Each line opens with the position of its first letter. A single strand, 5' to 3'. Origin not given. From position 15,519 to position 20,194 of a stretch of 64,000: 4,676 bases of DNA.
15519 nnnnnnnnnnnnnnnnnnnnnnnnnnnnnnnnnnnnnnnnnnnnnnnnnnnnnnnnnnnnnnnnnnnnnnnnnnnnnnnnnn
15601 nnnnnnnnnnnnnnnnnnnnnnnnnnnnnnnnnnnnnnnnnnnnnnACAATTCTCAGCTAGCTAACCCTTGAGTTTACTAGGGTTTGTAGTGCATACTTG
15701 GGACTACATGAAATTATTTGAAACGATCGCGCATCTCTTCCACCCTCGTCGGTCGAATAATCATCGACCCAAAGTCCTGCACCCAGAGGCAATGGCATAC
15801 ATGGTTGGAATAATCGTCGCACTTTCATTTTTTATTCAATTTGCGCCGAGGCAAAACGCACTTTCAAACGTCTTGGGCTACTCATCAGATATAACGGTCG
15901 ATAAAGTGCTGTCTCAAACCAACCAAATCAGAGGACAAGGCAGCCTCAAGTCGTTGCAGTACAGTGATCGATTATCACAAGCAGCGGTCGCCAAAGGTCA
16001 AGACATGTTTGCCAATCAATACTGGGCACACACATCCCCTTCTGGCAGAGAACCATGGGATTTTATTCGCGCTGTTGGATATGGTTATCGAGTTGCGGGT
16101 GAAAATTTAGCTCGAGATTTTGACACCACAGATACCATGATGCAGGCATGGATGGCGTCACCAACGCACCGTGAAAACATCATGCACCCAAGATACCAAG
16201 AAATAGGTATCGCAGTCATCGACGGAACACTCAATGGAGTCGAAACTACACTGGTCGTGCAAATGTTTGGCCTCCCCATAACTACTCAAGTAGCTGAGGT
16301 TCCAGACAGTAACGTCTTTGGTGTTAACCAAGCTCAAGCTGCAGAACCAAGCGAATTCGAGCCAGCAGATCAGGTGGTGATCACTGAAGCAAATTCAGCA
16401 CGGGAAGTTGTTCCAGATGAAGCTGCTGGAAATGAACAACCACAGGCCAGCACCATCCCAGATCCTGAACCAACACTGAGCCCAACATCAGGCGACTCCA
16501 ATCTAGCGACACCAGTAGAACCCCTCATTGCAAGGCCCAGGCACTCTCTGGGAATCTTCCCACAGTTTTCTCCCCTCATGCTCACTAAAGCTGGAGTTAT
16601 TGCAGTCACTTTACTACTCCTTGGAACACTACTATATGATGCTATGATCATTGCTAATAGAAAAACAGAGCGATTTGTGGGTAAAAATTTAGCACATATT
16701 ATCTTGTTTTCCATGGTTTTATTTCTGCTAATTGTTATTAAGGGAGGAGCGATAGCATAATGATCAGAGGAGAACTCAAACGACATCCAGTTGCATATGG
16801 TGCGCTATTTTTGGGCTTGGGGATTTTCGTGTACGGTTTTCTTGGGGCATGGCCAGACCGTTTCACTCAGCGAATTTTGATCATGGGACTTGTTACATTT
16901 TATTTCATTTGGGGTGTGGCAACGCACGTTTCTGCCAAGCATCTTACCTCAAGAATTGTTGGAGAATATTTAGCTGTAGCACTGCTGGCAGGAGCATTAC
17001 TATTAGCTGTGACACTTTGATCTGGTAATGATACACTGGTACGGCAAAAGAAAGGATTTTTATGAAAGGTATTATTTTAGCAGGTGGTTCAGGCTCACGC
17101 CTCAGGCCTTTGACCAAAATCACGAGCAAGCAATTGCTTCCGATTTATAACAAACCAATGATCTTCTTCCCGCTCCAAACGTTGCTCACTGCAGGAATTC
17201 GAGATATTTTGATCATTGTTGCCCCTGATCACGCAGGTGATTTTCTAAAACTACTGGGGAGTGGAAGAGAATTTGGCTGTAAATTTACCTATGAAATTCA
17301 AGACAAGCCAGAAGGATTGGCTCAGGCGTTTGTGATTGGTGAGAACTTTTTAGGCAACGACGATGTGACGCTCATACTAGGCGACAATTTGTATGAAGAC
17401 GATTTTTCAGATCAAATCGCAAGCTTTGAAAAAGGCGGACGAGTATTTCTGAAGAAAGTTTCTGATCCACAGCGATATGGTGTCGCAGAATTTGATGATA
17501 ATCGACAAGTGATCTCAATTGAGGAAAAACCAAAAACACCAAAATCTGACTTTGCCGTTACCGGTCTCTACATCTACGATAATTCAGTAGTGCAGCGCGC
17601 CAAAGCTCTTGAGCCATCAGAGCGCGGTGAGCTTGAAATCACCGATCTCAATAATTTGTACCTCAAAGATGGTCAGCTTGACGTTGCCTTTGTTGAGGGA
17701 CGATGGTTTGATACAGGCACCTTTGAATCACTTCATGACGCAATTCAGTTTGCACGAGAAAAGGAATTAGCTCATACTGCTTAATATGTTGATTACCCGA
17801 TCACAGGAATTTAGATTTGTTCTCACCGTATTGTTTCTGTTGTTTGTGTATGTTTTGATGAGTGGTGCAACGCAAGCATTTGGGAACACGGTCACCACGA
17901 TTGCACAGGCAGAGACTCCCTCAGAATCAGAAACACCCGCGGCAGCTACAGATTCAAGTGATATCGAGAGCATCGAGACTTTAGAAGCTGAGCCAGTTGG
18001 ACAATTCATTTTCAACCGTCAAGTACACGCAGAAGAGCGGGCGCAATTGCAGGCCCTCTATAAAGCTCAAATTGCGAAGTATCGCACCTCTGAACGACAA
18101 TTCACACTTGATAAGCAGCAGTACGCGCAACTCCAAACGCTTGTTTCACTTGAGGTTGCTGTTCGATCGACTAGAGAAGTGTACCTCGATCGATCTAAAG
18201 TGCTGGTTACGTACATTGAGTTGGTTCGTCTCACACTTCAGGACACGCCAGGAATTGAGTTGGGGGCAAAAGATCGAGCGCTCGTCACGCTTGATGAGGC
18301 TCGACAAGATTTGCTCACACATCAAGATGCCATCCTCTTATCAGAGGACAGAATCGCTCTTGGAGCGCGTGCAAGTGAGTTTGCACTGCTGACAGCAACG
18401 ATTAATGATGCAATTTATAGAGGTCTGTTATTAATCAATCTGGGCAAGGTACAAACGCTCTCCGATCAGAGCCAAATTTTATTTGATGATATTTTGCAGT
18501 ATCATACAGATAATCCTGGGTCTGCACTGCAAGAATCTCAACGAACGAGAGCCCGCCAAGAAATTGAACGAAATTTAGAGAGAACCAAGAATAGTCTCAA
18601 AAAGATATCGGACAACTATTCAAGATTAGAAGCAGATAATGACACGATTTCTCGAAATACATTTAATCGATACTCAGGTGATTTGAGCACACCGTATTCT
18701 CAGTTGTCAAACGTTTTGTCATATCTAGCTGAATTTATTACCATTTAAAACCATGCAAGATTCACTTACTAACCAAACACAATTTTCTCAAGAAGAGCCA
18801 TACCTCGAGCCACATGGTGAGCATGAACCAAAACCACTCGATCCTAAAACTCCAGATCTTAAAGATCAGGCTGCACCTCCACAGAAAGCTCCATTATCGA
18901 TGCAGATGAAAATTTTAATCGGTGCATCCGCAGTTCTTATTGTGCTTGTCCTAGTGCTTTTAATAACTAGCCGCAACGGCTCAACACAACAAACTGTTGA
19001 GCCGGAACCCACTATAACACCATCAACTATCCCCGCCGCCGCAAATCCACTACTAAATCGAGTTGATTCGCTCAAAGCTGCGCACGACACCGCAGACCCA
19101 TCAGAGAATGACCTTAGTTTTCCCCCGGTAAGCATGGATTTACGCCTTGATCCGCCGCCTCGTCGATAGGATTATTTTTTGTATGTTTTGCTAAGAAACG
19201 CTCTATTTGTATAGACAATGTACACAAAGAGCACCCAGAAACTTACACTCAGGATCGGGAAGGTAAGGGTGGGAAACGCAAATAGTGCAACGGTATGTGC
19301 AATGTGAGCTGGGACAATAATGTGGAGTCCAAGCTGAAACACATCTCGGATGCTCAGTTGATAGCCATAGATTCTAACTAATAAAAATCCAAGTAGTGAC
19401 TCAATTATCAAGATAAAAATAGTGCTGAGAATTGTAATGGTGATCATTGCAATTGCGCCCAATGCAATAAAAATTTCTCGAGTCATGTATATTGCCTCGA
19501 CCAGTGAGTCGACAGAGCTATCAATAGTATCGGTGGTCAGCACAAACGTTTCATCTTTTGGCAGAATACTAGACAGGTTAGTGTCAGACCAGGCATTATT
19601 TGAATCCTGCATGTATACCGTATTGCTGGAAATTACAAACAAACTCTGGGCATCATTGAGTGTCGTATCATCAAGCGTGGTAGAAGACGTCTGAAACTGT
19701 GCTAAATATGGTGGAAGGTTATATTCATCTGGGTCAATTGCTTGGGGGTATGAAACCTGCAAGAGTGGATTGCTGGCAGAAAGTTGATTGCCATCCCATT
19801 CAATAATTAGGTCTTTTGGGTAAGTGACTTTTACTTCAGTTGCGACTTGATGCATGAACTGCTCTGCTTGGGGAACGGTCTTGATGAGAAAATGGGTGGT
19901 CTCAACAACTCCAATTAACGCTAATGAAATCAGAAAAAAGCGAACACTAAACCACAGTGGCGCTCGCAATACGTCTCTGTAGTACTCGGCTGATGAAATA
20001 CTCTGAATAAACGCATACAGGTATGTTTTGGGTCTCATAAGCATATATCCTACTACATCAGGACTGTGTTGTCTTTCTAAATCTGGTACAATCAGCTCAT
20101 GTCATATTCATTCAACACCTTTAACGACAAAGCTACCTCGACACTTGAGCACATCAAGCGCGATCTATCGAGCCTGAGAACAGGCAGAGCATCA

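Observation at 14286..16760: TasA/camelysin-like fibre protein locus with SipW-cognate-type signal peptide and no nearby SipW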

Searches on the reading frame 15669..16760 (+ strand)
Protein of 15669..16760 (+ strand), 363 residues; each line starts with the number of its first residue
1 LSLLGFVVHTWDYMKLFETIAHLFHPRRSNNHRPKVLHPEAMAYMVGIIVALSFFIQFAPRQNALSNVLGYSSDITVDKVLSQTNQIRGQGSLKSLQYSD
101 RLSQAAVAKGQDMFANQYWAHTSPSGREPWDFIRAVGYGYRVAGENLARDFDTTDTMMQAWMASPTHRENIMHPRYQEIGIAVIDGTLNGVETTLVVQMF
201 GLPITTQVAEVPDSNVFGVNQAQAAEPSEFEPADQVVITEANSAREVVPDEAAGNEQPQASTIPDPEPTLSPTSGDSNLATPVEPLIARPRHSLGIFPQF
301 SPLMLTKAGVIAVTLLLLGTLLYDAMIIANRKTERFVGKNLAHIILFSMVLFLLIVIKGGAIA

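Call 3: search_protein_families(library=pfam, proteins=[window:15669-16760:+], max_evalue=1)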
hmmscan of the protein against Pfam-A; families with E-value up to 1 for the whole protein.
window:15669-16760:+ (363 aa): 2 families
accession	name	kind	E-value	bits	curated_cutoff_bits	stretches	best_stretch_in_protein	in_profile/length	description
PF00188.32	CAP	-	7.3e-17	62.7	21.1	1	82-198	2-115/117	Cysteine-rich secretory protein family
PF15420.11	Abhydrolase_9_N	-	0.0016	18.9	27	1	303-360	93-150/208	Alpha/beta-hydrolase family N-terminus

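Call 4: search_protein_families(library=ncbifam, proteins=[window:15669-16760:+], max_evalue=1)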
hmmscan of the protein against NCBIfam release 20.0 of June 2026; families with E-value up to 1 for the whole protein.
window:15669-16760:+ (363 aa): 2 families
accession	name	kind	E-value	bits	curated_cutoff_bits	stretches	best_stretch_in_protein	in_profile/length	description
TIGR02909.1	spore_YkwD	subfamily_domain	2.7e-30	104.9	171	1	79-200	7-125/127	uncharacterized protein, YkwD family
NF052539.1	DivAsocLipDalA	equivalog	8.8e-17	61.4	200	1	78-184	49-155/169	divisome-associated lipoprotein DalA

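Call 51: find_related_loci(query=A6, collection=genome_contigs, flank=10000)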
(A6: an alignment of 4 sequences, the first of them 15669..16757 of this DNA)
Query A6 (363 aa) in genome_contigs; peptide patterns used: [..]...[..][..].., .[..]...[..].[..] (x = any residue, [..] = any of these).
126 stretches matched a pattern; 66 encode a relative of the query (tblastn E <= 1e-3); 66 distinct loci.
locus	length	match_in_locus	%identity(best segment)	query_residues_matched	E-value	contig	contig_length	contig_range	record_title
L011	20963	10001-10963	46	14-363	7e-98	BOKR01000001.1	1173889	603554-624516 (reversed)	MAG: Patescibacteria group bacterium BroJett025 DNA, sequence1, whole genome shotgun sequence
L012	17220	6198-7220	46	9-362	2e-94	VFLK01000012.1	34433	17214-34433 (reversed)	MAG: Candidatus Paceibacterota bacterium isolate Bin_61_66 c_000001075956, whole genome shotgun sequence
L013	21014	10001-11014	49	16-363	6e-94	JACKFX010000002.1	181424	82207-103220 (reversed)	MAG: Pseudomonadales bacterium isolate HK-STAS-PATE-16 HK-STAS-PATE-16_2, whole genome shotgun sequence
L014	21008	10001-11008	48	7-363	3e-93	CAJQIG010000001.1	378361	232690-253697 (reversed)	uncultured Patescibacteria group bacterium isolate 0.2_20180412_Bin_MAXBIN_228_sub_1 genome assembly, contig: c_00000000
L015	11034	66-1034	46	14-363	2e-92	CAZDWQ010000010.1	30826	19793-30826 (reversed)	MAG TPA_asm: uncultured Pseudomonadales bacterium isolate SRP192515_co1_182 genome assembly, contig: NODE_1280_length_30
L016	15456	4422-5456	47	12-362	3e-91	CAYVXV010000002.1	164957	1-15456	MAG TPA_asm: uncultured Pseudomonadales bacterium isolate SRP193661_co2_36 genome assembly, contig: NODE_47_length_16495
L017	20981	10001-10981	48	18-362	7e-91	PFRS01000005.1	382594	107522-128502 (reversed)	MAG: Candidatus Pacebacteria bacterium CG_4_9_14_0_2_um_filter_40_15 CG_4_9_14_0.2_um_filter_scaffold_4_c, whole genome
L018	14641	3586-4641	44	14-363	7e-91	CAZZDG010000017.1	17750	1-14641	MAG TPA_asm: uncultured Pseudomonadales bacterium isolate binchicken_co321_113 genome assembly, contig: NODE_1189_length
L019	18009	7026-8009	46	13-362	5e-92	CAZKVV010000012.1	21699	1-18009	MAG TPA_asm: uncultured Pseudomonadales bacterium isolate SRP286056_co2_531 genome assembly, contig: NODE_3584_length_21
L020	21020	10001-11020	45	12-362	2e-92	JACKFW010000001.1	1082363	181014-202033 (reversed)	MAG: Pseudomonadales bacterium isolate HK-STAS-PATE-15 HK-STAS-PATE-15_1, whole genome shotgun sequence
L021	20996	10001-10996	46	12-363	3e-89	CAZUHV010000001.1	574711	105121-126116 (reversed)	MAG TPA_asm: uncultured Pseudomonadales bacterium isolate binchicken_co277_32 genome assembly, contig: NODE_12_length_57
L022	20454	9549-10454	44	9-362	4e-87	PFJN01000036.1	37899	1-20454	MAG: Candidatus Pacebacteria bacterium CG_4_10_14_3_um_filter_34_15 CG_4_10_14_3_um_filter_scaffold_367_c, whole genome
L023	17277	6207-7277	46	11-362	2e-86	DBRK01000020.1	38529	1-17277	MAG TPA_asm: Patescibacteria group bacterium UBA1370 UBA1370_contig_3483, whole genome shotgun sequence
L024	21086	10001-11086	43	16-363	3e-81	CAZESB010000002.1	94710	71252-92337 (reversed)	MAG TPA_asm: uncultured Pseudomonadales bacterium isolate SRP193661_co1_63 genome assembly, contig: NODE_280_length_9471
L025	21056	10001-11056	46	16-363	4e-80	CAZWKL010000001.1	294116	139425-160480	MAG TPA_asm: uncultured Pseudomonadales bacterium isolate binchicken_co173_42 genome assembly, contig: NODE_26_length_29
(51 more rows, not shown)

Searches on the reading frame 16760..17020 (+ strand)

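Call 3: search_protein_families(library=pfam, proteins=[window:16760-17020:+], max_evalue=1)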
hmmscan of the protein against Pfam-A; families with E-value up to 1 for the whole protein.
window:16760-17020:+ (86 aa): 0 families

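Call 4: search_protein_families(library=ncbifam, proteins=[window:16760-17020:+], max_evalue=1)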
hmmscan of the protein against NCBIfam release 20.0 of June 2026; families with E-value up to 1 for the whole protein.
window:16760-17020:+ (86 aa): 3 families
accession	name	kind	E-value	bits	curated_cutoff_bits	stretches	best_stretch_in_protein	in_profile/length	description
NF010814.0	PRK14218.1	equivalog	0.031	14.8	134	1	20-82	49-120/133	fluoride efflux transporter CrcB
NF002735.0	PRK02655.1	equivalog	0.1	12.7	73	1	16-35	12-31/38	photosystem II reaction center protein I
TIGR04161.1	VPEID-CTERM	equivalog_domain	0.66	10.1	33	0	71-83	11-23/31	VPEID-CTERM sorting domain-containing protein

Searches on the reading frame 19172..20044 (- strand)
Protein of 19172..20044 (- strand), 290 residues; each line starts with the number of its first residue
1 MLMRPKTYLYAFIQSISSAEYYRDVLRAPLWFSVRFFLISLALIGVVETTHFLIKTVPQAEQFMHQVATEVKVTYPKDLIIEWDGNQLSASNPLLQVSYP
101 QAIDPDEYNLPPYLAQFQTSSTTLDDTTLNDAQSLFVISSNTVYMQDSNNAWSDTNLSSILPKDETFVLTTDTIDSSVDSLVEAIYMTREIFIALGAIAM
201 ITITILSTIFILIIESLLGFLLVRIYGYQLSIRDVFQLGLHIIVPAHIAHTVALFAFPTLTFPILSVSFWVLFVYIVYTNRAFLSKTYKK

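Call 20: search_protein_families(library=pfam, proteins=[window:19172-20044:-], max_evalue=0.01)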
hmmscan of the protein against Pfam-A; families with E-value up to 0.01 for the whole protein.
window:19172-20044:- (290 aa): 2 families
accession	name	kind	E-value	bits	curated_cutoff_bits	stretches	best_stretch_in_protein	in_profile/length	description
PF06691.16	DUF1189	-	0.00026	21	28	1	11-277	3-240/244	Protein of unknown function (DUF1189)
PF14274.12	BT_3044-like_C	-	0.0034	18.1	23.1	1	121-178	28-84/141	BT_3044-like, C-terminal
